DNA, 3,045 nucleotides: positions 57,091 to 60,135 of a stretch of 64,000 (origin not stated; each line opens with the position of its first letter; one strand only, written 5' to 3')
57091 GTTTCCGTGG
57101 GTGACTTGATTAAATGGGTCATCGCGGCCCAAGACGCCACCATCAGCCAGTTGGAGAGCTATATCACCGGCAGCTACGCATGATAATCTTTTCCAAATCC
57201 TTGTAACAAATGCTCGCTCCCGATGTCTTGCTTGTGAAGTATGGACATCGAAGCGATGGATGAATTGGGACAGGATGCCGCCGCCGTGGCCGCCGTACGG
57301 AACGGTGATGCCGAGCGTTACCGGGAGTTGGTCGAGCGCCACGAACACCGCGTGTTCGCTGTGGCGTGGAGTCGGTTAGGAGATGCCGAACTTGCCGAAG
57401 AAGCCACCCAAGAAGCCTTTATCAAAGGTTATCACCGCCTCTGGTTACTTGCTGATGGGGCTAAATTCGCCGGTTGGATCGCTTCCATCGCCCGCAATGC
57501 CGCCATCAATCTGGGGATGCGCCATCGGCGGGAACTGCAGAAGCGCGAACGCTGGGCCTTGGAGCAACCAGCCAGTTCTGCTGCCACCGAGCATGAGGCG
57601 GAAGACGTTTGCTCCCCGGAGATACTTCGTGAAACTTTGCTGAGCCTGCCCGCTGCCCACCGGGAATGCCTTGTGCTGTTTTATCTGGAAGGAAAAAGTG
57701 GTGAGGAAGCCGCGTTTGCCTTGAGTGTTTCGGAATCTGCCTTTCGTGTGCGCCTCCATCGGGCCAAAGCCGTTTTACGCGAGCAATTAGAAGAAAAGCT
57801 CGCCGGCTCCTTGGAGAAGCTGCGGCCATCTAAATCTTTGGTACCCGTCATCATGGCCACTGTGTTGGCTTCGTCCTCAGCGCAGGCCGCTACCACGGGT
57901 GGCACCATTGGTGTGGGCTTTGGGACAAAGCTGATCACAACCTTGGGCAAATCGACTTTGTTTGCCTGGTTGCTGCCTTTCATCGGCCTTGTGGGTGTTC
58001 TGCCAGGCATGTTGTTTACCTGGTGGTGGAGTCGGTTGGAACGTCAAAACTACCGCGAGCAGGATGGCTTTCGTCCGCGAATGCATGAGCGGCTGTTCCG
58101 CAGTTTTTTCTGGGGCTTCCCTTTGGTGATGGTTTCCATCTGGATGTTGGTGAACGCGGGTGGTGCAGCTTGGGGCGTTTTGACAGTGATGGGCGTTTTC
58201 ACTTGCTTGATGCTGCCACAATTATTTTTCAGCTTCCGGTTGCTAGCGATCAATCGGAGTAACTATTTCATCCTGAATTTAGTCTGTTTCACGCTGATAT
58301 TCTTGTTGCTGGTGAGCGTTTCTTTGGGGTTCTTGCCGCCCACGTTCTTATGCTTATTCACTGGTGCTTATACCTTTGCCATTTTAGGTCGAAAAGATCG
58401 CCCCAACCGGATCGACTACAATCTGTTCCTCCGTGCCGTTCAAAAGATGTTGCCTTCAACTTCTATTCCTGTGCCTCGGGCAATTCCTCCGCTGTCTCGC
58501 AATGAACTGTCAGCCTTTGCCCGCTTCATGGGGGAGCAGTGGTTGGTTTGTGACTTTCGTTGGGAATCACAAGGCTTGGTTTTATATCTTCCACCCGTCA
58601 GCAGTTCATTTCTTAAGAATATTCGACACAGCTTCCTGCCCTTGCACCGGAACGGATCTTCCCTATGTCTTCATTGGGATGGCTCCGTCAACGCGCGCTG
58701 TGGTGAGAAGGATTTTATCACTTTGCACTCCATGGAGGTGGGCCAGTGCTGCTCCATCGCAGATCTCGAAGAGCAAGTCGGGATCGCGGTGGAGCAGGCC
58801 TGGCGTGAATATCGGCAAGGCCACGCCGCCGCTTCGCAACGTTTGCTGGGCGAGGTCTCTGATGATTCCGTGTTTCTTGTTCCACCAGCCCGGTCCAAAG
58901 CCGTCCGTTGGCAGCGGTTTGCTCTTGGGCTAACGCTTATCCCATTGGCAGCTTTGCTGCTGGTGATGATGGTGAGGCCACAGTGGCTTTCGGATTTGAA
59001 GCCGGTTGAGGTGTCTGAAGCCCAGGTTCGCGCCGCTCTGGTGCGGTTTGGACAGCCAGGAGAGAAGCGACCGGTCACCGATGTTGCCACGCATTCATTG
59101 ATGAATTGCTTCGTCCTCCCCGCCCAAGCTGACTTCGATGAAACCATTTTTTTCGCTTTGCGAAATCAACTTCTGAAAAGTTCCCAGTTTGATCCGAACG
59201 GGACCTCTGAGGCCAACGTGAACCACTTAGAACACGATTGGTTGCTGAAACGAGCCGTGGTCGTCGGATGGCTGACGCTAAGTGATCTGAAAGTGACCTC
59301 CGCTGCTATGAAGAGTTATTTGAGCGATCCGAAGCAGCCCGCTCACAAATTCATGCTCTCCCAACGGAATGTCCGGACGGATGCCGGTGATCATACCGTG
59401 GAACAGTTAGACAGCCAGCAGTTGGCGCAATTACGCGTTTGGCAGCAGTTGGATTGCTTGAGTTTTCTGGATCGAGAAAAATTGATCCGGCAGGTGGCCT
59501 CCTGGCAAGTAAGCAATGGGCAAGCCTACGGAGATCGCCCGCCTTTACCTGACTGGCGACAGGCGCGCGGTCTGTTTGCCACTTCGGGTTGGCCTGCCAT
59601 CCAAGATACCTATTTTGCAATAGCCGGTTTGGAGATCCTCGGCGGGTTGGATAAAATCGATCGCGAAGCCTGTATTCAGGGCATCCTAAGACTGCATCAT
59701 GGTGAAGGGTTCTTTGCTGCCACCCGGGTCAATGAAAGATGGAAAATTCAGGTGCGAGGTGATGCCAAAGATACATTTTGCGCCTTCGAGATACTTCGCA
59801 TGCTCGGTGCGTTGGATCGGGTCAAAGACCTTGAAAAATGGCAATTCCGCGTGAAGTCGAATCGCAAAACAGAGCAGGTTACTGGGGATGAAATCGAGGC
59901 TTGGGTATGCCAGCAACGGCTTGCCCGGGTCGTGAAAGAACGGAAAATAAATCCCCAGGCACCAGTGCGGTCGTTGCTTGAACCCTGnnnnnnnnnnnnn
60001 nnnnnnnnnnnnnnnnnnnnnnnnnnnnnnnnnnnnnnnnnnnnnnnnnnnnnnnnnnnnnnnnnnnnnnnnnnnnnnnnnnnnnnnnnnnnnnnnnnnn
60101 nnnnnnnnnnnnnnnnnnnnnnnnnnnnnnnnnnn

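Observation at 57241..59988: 915-aa ECF sigma factor covalently fused to a polytopic membrane region and an alpha/alpha-toroid-like domain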

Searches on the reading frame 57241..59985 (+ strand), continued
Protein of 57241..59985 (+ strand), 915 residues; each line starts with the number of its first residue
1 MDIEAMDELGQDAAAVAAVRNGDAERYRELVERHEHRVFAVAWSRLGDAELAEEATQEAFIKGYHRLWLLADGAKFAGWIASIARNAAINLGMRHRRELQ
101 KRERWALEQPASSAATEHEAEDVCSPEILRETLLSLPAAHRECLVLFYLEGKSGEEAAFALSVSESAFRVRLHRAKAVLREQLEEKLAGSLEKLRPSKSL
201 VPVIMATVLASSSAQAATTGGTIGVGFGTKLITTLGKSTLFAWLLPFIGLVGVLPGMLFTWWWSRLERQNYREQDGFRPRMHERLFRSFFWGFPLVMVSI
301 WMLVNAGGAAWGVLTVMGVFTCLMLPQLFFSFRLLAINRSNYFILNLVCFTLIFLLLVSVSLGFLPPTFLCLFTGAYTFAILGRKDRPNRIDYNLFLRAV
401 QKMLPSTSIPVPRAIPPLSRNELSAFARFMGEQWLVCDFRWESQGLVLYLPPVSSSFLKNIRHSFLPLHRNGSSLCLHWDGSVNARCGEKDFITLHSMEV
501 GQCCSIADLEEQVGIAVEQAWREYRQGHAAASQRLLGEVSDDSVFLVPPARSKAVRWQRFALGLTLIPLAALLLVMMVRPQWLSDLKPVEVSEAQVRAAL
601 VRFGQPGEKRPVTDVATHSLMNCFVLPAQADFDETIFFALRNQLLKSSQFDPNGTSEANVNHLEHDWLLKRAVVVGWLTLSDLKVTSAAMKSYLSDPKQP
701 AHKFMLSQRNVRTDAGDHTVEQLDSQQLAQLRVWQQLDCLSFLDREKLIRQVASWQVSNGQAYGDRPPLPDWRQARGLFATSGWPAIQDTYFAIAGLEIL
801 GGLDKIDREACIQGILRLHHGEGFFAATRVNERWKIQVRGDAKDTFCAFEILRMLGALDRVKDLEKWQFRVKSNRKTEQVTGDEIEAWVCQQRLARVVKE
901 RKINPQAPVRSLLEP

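Call 64: search_solved_structures(query=window:57241-59985:+, max_evalue=0.01)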
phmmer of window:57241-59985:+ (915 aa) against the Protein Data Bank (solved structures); distinct sequences matched with E-value up to 0.01: 19.
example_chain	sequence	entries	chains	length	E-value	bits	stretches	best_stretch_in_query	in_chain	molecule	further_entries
9m9d_F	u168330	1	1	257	4.9e-13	51.1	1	6-183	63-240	ECF RNA polymerase sigma factor SigE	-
9m9e_F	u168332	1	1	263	5.2e-13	51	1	6-183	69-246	ECF RNA polymerase sigma factor SigE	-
9m98_F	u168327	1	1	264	5.3e-13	51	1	6-183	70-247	ECF RNA polymerase sigma factor SigE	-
5wuq_A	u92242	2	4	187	1e-11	46.7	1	16-184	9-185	ECF RNA polymerase sigma factor SigW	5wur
8z6g_B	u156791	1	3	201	1.9e-11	45.9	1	11-193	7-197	RNA polymerase sigma factor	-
6in7_B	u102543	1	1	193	1.1e-10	43.4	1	11-184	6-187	RNA polymerase sigma-H factor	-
6jbq_F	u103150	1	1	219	1.4e-09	39.7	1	5-182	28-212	ECF RNA polymerase sigma-E factor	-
1or7_A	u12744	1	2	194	2.3e-09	39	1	8-182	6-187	RNA polymerase sigma-E factor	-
6dv9_F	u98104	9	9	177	3.3e-08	35.2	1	17-185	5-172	ECF RNA polymerase sigma factor SigL | RNA polymerase sigma factor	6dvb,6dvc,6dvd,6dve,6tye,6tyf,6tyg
7qh5_A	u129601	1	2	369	5.1e-07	31.2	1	11-100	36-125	RNA polymerase sigma factor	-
6dxo_A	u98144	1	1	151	7.9e-07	30.6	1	19-88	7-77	RNA polymerase ECF-subfamily sigma factor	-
5or5_A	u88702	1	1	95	1.5e-06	29.6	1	11-99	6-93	ECF RNA polymerase sigma-E factor,ECF RNA polymerase sigma factor SigW,ECF RNA polymerase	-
2mao_A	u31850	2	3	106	4.9e-06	28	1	11-100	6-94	RNA polymerase sigma factor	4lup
2map_A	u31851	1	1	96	6.5e-06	27.5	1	11-99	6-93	RNA polymerase sigma factor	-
4cxf_A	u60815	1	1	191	4.5e-05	24.8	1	14-183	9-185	RNA POLYMERASE SIGMA FACTOR CNRH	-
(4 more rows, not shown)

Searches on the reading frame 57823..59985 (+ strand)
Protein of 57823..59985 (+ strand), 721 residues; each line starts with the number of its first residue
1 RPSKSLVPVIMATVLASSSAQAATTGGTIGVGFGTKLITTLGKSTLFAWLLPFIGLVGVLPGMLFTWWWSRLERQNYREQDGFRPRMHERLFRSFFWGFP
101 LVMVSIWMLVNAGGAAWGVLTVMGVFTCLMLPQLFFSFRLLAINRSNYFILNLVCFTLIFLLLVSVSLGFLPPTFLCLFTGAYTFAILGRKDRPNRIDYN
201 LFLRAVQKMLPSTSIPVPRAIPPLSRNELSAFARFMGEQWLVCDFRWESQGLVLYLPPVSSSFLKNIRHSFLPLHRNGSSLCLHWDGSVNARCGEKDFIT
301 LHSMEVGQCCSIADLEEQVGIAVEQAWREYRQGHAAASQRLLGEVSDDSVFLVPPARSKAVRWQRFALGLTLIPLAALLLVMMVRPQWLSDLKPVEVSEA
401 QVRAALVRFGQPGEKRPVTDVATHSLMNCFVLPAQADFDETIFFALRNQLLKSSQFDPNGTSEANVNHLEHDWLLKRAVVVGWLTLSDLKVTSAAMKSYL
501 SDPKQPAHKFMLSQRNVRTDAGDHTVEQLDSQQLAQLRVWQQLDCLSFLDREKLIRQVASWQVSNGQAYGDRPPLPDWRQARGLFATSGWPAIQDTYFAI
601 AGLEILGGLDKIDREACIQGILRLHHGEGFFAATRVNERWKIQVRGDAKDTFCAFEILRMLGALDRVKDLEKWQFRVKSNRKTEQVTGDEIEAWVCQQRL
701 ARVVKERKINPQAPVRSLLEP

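Call 26: search_protein_representatives(protein=window:57823-59985:+)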
Query: 721 residues. Proteins with E-value up to 0.001 (for the whole library): 338; up to 1e-10: 253; up to 1e-30: 137. The best 150 are listed.
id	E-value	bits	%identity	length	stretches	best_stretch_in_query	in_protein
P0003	1.7e-285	965.3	61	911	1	1-721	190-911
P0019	1.0e-170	585.8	44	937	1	1-721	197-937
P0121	4.6e-164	563.9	41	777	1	1-721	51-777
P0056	2.7e-149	515.1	43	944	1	1-721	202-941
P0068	7.3e-145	500.4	40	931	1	2-721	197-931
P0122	1.1e-143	496.5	42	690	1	42-721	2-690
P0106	1.6e-142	492.7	41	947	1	1-720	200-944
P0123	2.2e-141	488.9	38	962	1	8-721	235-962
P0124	3.3e-140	485.0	41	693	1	30-717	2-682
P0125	3.1e-137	475.2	39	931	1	14-720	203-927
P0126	9.2e-132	457.1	38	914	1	1-721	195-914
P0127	1.7e-129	449.6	38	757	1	1-721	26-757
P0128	1.3e-126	440.1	37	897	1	2-702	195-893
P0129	5.9e-126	437.9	37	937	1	8-718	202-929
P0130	2.1e-123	429.5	39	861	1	43-721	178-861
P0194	4.3e-48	180.5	27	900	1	27-683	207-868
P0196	1.3e-47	179.0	29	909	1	25-679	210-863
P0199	3.5e-47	177.5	29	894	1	26-701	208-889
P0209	1.6e-43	165.4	30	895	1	21-677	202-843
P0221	1.3e-40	155.8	30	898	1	4-699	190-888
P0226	1.2e-38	149.3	29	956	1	2-704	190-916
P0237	3.6e-36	141.1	27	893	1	77-703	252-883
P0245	9.4e-34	133.1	28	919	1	40-690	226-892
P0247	8.5e-32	126.6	27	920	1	26-708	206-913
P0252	5.8e-31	123.9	28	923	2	487-705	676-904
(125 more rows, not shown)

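Call 69: search_protein_families(library=pfam, proteins=[P0194, P0196, P0199, P0209, P0221, P0237, P0245, P0247, P0252, P0226], max_evalue=0.01)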
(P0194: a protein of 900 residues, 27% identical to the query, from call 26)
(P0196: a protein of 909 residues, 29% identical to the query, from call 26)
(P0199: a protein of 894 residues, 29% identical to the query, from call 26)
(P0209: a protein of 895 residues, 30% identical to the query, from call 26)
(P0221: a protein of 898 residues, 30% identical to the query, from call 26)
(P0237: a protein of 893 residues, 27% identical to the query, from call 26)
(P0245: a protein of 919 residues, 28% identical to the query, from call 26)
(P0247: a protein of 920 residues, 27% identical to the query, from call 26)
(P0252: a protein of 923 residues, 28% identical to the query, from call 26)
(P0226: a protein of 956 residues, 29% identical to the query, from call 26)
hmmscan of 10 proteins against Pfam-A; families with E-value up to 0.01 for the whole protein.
P0194 (900 aa): 5 families
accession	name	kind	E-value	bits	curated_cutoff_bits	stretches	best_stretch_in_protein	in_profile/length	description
PF08281.18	Sigma70_r4_2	-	1.7e-17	63.2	25.7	1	121-172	3-54/54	Sigma-70, region 4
PF04542.20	Sigma70_r2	-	1e-14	54.5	24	1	23-90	1-70/71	Sigma-70 region 2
PF04545.22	Sigma70_r4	-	2.6e-10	40.1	24.1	1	125-174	1-50/50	Sigma-70, region 4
PF07638.17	Sigma70_ECF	-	7.6e-08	32.9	21.1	1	9-177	8-184/185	ECF sigma factor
PF00432.27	Prenyltrans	-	0.0037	17.2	26.5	1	778-853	78-149/304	Prenyltransferase alpha-alpha toroid domain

P0196 (909 aa): 5 families
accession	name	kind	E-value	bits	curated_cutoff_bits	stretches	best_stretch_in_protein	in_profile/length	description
PF08281.18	Sigma70_r4_2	-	2.9e-13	49.7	25.7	1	127-177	4-54/54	Sigma-70, region 4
PF04542.20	Sigma70_r2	-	3.2e-12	46.5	24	1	28-94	1-68/71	Sigma-70 region 2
PF04545.22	Sigma70_r4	-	3.6e-09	36.4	24.1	1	131-178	2-49/50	Sigma-70, region 4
PF07638.17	Sigma70_ECF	-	4.4e-05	23.9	21.1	1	14-181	8-183/185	ECF sigma factor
PF13556.12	HTH_30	-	7.2e-05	22.9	27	1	141-178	4-41/59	PucR C-terminal helix-turn-helix domain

P0199 (894 aa): 5 families
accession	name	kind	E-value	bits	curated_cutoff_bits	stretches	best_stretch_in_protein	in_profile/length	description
PF08281.18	Sigma70_r4_2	-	8.2e-15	54.6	25.7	1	120-170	3-53/54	Sigma-70, region 4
PF04542.20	Sigma70_r2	-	1.5e-13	50.7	24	1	22-89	1-70/71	Sigma-70 region 2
PF04545.22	Sigma70_r4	-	2.3e-10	40.3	24.1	1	125-172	2-49/50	Sigma-70, region 4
PF07638.17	Sigma70_ECF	-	2.7e-07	31.1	21.1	1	7-171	7-179/185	ECF sigma factor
PF13518.12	HTH_28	-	0.0017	18.8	25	1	132-169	1-38/52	Helix-turn-helix domain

P0209 (895 aa): 8 families
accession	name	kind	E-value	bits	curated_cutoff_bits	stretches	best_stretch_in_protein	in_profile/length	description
PF08281.18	Sigma70_r4_2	-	1.3e-16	60.4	25.7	1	119-169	3-53/54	Sigma-70, region 4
PF04542.20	Sigma70_r2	-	3.3e-15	56.1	24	1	21-88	1-70/71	Sigma-70 region 2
PF04545.22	Sigma70_r4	-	3e-11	43.1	24.1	1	124-171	2-49/50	Sigma-70, region 4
PF07638.17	Sigma70_ECF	-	7.3e-07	29.7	21.1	1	5-172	6-181/185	ECF sigma factor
PF13518.12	HTH_28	-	2e-05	25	25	1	131-168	1-38/52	Helix-turn-helix domain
PF13384.12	HTH_23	-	0.00048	20.3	24.6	1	132-164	7-39/50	Homeodomain-like domain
PF22233.2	PhyR_sigma-like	-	0.0008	19.6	27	1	124-166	1-43/50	Response regulator PhyR, sigma-like domain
PF13556.12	HTH_30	-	0.0033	17.6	27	1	133-171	3-41/59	PucR C-terminal helix-turn-helix domain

P0221 (898 aa): 4 families
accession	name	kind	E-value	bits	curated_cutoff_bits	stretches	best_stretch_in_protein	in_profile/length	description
PF04542.20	Sigma70_r2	-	8.9e-15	54.7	24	1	22-89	1-70/71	Sigma-70 region 2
PF08281.18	Sigma70_r4_2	-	2.8e-13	49.7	25.7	1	121-171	4-54/54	Sigma-70, region 4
PF04545.22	Sigma70_r4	-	1e-09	38.2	24.1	1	125-173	2-50/50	Sigma-70, region 4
PF07638.17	Sigma70_ECF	-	0.00023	21.6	21.1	1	123-175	131-183/185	ECF sigma factor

P0237 (893 aa): 4 families
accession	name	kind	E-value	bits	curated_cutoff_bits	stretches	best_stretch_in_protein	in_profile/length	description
PF04542.20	Sigma70_r2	-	2.4e-12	46.9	24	1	22-89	1-70/71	Sigma-70 region 2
PF08281.18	Sigma70_r4_2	-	6.4e-11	42.2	25.7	1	120-171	2-53/54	Sigma-70, region 4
PF04545.22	Sigma70_r4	-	1.3e-07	31.5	24.1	1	125-173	1-49/50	Sigma-70, region 4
PF07638.17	Sigma70_ECF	-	0.00097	19.5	21.1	1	8-176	8-183/185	ECF sigma factor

P0245 (919 aa): 5 families
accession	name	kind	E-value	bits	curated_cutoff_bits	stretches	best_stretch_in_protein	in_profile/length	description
PF04542.20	Sigma70_r2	-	2.2e-13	50.2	24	1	30-90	1-63/71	Sigma-70 region 2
PF08281.18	Sigma70_r4_2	-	3.2e-10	39.9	25.7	1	130-180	4-54/54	Sigma-70, region 4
PF04545.22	Sigma70_r4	-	2.7e-07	30.4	24.1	1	134-182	2-50/50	Sigma-70, region 4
PF07638.17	Sigma70_ECF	-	1.2e-06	29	21.1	1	14-185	6-184/185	ECF sigma factor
PF13556.12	HTH_30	-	0.0052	17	27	1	143-185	3-45/59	PucR C-terminal helix-turn-helix domain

P0247 (920 aa): 6 families
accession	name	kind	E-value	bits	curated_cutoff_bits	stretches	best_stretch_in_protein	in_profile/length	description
PF04542.20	Sigma70_r2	-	1.4e-16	60.4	24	1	22-88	1-69/71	Sigma-70 region 2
PF08281.18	Sigma70_r4_2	-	3.3e-16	59.1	25.7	1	119-171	2-54/54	Sigma-70, region 4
PF04545.22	Sigma70_r4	-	1.9e-10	40.6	24.1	1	125-172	2-49/50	Sigma-70, region 4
PF07638.17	Sigma70_ECF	-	8.6e-10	39.3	21.1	1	60-176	67-184/185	ECF sigma factor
PF13556.12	HTH_30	-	0.0017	18.6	27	1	134-176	3-45/59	PucR C-terminal helix-turn-helix domain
PF22233.2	PhyR_sigma-like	-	0.0056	16.9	27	0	125-169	1-45/50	Response regulator PhyR, sigma-like domain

P0252 (923 aa): 3 families
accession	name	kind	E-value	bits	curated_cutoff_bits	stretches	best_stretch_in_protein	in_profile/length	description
PF04542.20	Sigma70_r2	-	1.6e-11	44.3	24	1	22-82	1-63/71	Sigma-70 region 2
PF08281.18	Sigma70_r4_2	-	3.5e-10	39.8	25.7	1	120-171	3-54/54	Sigma-70, region 4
PF04545.22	Sigma70_r4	-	8e-05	22.5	24.1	1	124-172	1-49/50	Sigma-70, region 4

P0226 (956 aa): 6 families
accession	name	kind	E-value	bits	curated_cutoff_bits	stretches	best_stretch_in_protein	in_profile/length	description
PF04542.20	Sigma70_r2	-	6.1e-16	58.4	24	1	24-90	1-69/71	Sigma-70 region 2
PF08281.18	Sigma70_r4_2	-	9.1e-14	51.3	25.7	1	121-172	2-53/54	Sigma-70, region 4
PF04545.22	Sigma70_r4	-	1.1e-10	41.3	24.1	1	126-174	1-49/50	Sigma-70, region 4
PF13518.12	HTH_28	-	5.4e-05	23.6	25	1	134-171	1-38/52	Helix-turn-helix domain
PF22233.2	PhyR_sigma-like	-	0.00038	20.6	27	1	127-169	1-43/50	Response regulator PhyR, sigma-like domain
PF07638.17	Sigma70_ECF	-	0.00096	19.5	21.1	1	96-174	103-180/185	ECF sigma factor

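Call 71: find_encoding_contigs(protein=P0247, flank=5000, max_places=2)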
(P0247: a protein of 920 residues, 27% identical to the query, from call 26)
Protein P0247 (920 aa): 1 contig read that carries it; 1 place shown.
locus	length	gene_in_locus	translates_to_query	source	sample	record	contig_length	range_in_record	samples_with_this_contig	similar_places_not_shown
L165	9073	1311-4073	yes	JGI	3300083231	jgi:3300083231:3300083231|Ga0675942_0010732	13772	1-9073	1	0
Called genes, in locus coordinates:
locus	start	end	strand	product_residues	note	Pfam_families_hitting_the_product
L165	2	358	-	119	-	?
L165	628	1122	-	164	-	-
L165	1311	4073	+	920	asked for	PF04542:Sigma70_r2, PF07638:Sigma70_ECF, PF04545:Sigma70_r4, PF08281:Sigma70_r4_2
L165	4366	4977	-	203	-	PF02660:G3P_acyltransf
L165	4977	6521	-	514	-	PF00005:ABC_tran (faint), PF00350:Dynamin_N (faint), PF01926:MMR_HSR1, PF02421:FeoB_N, PF01926:MMR_HSR1, PF02421:FeoB_N, PF00009:GTP_EFTU (weak), PF14714:KH_dom-like, +3 more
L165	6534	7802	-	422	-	PF02684:LpxB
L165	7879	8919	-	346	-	PF01118:Semialdhyde_dh (faint), PF01408:GFO_IDH_MocA, PF02894:GFO_IDH_MocA_C (weak), PF22725:GFO_IDH_MocA_C3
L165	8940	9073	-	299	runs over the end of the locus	PF01040:UbiA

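Call 72: find_encoding_contigs(protein=P0194, flank=5000, max_places=2)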
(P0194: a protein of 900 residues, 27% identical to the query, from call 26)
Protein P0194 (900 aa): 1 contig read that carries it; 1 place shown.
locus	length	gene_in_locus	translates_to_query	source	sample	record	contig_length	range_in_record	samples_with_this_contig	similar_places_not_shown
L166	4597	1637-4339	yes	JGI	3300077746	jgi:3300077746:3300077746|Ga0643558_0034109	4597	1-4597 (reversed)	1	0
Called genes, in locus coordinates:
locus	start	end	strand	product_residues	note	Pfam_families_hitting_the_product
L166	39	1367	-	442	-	PF01408:GFO_IDH_MocA, PF02894:GFO_IDH_MocA_C, PF22725:GFO_IDH_MocA_C3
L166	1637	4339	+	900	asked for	PF04542:Sigma70_r2, PF07638:Sigma70_ECF, PF04545:Sigma70_r4, PF08281:Sigma70_r4_2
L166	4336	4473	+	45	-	-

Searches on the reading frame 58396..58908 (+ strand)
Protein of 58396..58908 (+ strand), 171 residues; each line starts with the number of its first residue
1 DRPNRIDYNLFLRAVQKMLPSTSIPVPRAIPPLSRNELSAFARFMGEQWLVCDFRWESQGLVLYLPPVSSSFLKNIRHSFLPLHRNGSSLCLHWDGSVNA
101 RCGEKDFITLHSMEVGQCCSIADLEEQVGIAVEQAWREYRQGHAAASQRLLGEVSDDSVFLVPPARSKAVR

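Call 52: predict_structure(alignment_id=A3)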
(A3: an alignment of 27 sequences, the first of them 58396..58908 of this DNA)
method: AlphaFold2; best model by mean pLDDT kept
length: 171 residues; sequences in the alignment: 27
mean_pLDDT: 80.7   pTM: 0.77
mean pLDDT of the five models: 80.7, 78.5, 77.8, 77.3, 76.5
residues with pLDDT >= 90: 78; 70-90: 41; 50-70: 46; < 50: 6
segments of 3 or more residues with pLDDT < 50: 1-4
pLDDT, mean of each block of 10 residues (from residue 1): 62 89 68 91 92 93 87 59 75 95 90 73 94 94 92 69 57 39
secondary structure, 60 per line:
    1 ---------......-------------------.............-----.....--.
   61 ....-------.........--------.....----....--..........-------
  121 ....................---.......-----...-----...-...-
elements in order: H10-15 H35-47 E53-57 E60-64 H72-80 E89-93 E98-101 H104-113 H121-140 H144-150

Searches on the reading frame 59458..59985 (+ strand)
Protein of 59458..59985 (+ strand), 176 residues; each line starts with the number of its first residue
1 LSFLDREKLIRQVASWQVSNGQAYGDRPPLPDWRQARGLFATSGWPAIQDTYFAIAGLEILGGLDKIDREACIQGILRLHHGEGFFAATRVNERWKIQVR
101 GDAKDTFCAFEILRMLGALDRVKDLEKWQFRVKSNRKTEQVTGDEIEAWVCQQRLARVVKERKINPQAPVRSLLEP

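Call 38: find_related_loci(query=A2, collection=metagenome_contigs, flank=4000)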
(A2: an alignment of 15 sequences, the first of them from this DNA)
Query A2 (176 aa) in metagenome_contigs; peptide patterns used: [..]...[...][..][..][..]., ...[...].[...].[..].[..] (x = any residue, [..] = any of these).
378 stretches matched a pattern; 103 encode a relative of the query (tblastn E <= 1e-3); the best 80 are kept; 80 distinct loci.
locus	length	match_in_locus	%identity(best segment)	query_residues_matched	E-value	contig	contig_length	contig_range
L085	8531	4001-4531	62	7-176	1e-70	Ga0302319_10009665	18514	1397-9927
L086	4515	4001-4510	59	1-163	2e-66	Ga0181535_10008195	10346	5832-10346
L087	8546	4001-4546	58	1-176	6e-65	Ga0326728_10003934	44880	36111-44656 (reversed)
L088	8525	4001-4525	59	1-176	1e-64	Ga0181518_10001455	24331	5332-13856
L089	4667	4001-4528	59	1-176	6e-65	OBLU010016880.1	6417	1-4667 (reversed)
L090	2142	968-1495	59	1-176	5e-66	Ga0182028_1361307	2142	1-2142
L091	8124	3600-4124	59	1-176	1e-64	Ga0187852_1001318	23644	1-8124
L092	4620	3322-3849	58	1-176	6e-65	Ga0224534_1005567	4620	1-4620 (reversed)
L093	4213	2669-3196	59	1-176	2e-64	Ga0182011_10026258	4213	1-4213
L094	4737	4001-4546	58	1-176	7e-64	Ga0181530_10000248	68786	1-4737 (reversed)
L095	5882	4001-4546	58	1-176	7e-64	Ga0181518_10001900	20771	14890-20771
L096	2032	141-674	57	1-175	2e-64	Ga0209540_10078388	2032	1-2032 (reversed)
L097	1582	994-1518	58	1-175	2e-65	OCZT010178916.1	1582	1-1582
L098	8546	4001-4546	55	1-176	1e-62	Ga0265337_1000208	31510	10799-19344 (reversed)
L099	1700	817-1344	58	1-176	7e-65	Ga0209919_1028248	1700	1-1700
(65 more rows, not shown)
